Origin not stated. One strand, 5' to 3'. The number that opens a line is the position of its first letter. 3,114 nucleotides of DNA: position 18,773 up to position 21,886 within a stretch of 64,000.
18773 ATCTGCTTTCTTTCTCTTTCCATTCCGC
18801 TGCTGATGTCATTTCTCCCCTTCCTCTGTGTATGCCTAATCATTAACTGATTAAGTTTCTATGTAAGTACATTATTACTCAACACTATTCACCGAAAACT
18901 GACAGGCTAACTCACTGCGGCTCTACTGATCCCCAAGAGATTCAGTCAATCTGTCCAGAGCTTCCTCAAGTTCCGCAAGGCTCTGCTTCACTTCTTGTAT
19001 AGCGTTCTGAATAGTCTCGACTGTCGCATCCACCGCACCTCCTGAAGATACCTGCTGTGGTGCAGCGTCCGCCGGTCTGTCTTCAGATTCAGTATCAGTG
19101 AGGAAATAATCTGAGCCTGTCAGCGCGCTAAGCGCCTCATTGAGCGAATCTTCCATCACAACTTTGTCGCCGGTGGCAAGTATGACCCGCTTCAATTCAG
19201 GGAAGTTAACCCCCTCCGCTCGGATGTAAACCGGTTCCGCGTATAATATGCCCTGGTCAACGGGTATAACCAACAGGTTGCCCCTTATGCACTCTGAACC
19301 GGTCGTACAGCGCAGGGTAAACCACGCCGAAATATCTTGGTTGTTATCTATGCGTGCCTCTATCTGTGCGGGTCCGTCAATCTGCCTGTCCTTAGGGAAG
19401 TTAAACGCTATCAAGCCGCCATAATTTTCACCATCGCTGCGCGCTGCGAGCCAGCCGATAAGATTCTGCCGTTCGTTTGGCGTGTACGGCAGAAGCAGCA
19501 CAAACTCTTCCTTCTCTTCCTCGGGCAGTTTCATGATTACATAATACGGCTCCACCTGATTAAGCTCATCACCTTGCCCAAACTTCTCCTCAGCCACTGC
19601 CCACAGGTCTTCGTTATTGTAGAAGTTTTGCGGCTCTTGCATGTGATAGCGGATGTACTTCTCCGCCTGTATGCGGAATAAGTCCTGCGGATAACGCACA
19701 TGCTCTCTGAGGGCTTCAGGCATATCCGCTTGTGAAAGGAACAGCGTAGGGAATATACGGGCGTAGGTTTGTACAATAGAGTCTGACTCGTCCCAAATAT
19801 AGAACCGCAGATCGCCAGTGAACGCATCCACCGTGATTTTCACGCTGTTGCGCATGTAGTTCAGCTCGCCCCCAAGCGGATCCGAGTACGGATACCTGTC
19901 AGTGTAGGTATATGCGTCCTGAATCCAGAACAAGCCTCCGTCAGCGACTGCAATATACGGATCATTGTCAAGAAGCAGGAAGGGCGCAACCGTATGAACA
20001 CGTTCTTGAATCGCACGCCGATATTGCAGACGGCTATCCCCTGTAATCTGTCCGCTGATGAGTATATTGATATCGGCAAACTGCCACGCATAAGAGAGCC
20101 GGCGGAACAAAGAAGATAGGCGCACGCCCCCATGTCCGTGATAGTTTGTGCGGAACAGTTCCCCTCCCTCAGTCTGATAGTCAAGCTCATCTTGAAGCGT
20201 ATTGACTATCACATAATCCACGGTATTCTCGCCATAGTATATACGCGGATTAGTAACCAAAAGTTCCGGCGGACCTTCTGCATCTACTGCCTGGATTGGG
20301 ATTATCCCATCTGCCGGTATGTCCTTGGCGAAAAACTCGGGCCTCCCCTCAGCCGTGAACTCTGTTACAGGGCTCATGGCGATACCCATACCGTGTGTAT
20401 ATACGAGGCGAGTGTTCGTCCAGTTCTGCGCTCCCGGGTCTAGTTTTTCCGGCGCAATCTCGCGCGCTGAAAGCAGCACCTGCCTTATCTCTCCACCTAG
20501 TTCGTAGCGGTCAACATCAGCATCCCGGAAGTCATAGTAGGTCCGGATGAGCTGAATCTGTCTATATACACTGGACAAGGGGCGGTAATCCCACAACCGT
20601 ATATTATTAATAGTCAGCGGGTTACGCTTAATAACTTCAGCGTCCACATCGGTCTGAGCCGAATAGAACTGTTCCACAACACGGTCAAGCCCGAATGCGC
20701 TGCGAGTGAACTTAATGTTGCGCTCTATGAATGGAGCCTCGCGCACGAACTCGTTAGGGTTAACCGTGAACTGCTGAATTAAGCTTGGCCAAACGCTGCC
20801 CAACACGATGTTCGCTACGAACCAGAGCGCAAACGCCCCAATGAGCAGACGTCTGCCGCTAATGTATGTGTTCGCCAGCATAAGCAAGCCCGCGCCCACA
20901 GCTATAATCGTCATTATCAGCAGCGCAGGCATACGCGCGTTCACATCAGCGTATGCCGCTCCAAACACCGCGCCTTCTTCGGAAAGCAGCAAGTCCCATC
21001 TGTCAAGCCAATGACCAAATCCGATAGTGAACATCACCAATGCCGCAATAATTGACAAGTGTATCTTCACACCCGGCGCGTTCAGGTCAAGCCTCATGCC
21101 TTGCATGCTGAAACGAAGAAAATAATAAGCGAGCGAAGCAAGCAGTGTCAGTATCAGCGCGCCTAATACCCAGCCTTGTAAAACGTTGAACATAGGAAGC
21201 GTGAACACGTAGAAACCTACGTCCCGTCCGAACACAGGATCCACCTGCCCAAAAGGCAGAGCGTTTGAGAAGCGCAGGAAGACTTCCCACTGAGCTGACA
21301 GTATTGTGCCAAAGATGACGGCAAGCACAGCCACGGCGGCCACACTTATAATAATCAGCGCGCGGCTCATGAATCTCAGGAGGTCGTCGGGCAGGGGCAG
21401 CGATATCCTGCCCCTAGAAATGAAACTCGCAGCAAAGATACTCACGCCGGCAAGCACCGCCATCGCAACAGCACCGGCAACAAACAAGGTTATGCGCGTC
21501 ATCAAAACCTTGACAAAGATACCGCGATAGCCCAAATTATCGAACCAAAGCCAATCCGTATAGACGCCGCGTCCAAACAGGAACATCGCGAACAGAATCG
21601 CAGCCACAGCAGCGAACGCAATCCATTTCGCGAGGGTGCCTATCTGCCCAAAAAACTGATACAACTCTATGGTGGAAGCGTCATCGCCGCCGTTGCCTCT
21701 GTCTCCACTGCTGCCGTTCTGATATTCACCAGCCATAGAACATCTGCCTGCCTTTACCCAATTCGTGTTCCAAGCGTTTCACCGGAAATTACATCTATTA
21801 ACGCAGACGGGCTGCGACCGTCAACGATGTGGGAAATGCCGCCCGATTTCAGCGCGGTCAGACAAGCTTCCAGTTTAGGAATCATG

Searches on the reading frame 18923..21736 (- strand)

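Call 41: search_protein_families(library=pfam, proteins=[window:18923-21736:-], max_evalue=0.00001)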
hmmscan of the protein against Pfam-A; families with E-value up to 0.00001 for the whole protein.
window:18923-21736:- (937 aa): 1 family
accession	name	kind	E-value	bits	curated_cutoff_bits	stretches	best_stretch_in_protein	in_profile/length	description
PF03699.18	UPF0182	-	1e-279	930.4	27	1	40-808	3-769/770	Uncharacterised protein family (UPF0182)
